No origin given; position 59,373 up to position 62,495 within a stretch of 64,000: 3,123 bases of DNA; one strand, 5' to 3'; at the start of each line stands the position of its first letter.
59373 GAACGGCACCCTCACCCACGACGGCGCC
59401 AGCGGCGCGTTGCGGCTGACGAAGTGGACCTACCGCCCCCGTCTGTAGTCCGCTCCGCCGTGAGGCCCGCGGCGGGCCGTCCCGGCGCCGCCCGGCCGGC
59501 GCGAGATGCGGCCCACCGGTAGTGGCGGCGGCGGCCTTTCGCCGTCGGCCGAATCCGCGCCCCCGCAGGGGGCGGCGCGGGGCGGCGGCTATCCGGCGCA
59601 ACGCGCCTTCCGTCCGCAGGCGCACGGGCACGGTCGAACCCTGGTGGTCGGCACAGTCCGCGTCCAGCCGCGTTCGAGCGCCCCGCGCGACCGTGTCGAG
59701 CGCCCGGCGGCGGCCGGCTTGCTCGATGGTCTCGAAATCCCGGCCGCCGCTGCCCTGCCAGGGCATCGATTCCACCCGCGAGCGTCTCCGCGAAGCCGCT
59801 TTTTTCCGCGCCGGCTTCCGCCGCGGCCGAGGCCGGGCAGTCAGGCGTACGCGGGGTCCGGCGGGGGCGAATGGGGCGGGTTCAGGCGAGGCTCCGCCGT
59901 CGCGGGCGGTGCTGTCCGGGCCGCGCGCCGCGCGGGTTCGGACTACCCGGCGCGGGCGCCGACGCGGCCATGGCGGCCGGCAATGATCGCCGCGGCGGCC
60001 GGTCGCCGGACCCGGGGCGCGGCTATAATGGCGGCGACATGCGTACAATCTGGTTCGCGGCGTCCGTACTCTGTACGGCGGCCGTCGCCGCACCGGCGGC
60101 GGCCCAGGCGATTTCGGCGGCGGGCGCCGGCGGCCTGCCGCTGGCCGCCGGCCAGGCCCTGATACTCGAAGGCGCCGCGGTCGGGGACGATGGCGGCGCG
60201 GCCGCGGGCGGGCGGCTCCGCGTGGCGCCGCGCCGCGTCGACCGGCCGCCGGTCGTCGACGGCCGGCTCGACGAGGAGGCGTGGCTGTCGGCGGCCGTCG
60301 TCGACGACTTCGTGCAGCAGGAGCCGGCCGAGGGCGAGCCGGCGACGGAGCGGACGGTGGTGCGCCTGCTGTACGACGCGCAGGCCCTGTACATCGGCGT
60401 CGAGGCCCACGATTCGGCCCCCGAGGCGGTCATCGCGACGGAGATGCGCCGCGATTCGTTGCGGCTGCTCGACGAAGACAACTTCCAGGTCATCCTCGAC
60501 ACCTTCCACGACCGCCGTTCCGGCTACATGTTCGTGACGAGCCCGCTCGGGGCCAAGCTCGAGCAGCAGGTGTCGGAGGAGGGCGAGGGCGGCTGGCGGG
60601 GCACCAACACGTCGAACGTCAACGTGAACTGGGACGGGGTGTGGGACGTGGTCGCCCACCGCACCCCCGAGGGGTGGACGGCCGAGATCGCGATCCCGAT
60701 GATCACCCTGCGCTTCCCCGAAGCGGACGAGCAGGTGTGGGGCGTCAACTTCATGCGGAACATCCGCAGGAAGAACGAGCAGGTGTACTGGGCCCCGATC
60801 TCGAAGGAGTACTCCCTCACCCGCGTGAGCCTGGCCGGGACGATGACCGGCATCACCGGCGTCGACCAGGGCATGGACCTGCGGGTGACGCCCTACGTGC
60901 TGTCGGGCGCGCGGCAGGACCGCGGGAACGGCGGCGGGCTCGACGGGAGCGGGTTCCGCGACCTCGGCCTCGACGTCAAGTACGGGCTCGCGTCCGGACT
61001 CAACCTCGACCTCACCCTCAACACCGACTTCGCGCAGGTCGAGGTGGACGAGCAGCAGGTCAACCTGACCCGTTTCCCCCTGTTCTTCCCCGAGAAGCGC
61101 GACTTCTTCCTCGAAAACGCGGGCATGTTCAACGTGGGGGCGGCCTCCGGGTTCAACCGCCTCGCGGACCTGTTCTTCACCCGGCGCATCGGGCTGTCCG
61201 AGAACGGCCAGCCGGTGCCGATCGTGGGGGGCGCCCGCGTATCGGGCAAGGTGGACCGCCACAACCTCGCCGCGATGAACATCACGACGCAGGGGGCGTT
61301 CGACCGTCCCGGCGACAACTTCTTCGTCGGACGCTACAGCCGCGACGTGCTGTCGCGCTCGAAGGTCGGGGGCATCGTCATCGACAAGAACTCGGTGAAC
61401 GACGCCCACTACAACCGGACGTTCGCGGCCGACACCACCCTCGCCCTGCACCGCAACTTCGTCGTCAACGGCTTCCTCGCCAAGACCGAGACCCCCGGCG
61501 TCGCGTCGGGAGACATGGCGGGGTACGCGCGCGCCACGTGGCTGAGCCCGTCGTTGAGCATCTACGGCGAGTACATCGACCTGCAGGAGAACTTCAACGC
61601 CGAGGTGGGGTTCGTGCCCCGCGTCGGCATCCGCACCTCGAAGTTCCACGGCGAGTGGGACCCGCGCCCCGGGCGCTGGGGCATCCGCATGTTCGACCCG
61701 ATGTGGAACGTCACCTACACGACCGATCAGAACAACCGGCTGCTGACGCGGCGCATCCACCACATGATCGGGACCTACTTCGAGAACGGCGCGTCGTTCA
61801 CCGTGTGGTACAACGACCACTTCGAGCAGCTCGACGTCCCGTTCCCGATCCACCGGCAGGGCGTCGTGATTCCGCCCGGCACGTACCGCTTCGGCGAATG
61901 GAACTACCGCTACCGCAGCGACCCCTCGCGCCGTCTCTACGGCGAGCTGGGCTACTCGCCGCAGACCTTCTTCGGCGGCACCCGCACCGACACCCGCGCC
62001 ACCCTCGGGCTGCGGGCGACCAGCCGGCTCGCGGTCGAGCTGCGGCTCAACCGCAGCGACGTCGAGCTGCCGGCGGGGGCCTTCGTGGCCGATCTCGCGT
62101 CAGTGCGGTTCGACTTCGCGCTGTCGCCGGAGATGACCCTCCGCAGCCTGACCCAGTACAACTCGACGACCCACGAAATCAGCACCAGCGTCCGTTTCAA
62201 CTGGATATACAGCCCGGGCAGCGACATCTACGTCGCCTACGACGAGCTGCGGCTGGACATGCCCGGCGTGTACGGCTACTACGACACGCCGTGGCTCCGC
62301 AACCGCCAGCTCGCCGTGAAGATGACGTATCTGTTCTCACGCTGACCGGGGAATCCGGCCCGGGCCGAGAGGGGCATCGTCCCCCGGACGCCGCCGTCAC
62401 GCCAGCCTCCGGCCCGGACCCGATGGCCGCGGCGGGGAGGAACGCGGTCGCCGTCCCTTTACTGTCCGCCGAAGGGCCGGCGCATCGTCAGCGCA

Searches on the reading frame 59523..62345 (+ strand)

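Call 45: search_protein_families(library=pfam, proteins=[window:59523-62345:+], max_evalue=0.001)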
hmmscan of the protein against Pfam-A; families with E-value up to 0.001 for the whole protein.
window:59523-62345:+ (940 aa): 2 families
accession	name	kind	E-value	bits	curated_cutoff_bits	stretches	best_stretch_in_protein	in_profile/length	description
PF19313.5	DUF5916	-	1.9e-18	67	22.6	1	453-562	5-100/572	Domain of unknown function (DUF5916)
PF06452.16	CBM9_1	-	3.6e-06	27.4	23.4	1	245-414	1-150/185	Carbohydrate family 9 binding domain-like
